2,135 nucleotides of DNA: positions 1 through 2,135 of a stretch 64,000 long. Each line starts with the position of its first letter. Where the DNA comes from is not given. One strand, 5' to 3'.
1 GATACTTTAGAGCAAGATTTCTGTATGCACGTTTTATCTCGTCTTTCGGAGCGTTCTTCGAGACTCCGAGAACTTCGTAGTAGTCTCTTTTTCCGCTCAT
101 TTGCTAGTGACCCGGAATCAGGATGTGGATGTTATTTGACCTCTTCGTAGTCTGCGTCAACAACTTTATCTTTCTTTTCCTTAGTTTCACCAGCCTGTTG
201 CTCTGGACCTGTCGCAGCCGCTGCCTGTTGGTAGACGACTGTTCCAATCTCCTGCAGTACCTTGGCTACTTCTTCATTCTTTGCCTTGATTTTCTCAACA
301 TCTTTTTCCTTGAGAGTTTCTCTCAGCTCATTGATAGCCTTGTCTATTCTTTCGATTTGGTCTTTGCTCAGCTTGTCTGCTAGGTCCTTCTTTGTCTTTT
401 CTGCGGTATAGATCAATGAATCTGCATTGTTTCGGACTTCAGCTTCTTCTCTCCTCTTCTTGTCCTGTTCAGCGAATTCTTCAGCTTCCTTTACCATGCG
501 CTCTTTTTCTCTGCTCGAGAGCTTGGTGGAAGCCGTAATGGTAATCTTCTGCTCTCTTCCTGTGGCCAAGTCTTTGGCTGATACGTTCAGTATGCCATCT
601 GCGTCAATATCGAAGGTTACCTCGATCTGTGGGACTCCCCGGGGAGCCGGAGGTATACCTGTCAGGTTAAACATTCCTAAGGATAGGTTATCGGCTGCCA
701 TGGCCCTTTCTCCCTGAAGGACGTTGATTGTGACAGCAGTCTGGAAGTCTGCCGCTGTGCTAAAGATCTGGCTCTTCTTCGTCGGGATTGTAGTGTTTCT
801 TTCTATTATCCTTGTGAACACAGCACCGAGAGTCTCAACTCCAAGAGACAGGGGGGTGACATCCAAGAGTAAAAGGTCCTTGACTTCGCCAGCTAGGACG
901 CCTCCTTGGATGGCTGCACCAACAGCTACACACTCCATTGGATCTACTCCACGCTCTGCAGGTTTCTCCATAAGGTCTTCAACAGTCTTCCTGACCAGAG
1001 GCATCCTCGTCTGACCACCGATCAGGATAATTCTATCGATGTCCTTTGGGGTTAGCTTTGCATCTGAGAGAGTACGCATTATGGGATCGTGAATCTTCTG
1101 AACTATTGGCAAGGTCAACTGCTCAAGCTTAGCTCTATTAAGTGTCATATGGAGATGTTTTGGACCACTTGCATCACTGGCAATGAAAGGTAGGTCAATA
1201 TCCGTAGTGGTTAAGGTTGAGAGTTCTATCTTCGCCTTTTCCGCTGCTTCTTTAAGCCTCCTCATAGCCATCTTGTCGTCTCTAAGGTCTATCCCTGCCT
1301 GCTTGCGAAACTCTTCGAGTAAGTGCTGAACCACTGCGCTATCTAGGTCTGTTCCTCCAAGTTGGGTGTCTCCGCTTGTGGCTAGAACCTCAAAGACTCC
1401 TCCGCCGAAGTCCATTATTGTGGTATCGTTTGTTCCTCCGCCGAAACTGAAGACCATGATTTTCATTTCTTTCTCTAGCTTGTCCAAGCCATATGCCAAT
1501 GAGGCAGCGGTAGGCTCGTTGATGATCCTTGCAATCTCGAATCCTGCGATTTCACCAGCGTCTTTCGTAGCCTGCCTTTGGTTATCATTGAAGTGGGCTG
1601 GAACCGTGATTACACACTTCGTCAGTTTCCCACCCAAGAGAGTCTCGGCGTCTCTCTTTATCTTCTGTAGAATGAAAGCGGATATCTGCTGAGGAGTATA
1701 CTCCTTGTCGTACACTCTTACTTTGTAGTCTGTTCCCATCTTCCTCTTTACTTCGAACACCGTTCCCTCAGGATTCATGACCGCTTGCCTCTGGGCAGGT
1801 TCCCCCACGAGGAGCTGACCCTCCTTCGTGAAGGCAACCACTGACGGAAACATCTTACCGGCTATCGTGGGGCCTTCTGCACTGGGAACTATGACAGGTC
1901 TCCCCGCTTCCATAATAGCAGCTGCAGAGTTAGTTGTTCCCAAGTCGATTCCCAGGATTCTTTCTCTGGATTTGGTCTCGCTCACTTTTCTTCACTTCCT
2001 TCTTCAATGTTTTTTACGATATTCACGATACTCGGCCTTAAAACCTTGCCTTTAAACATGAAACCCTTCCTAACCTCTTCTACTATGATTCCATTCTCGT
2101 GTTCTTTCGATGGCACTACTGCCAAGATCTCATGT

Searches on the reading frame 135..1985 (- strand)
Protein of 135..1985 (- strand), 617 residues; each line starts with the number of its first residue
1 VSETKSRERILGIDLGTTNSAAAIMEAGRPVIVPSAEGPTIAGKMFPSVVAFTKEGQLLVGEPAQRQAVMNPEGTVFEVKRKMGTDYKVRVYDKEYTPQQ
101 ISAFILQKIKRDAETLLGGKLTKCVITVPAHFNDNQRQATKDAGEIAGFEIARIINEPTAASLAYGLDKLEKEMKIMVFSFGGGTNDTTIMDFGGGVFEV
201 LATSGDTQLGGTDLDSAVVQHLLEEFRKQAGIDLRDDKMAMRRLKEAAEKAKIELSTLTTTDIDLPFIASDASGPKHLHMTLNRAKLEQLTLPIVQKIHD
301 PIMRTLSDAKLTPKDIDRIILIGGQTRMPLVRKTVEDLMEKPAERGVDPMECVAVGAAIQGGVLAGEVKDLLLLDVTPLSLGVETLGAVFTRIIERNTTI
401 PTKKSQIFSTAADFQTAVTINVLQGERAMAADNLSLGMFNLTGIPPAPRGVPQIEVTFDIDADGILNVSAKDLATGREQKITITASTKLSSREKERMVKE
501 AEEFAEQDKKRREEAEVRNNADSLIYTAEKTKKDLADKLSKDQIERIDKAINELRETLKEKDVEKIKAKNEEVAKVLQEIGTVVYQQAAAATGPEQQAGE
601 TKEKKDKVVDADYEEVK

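Call 81: search_protein_families(library=pfam, proteins=[window:135-1985:-], max_evalue=0.001)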
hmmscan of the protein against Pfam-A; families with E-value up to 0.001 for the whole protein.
window:135-1985:- (617 aa): 3 families
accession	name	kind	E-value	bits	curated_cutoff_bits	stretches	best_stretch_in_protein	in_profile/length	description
PF00012.26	HSP70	-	6.1e-223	741.8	20.6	2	88-586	100-599/599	Hsp70 protein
PF06723.19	MreB_Mbl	-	1.3e-16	60.8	27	1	11-358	4-316/327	MreB/Mbl protein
PF02782.22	FGGY_C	-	1.5e-06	28.6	27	1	303-363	136-196/198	FGGY family of carbohydrate kinases, C-terminal domain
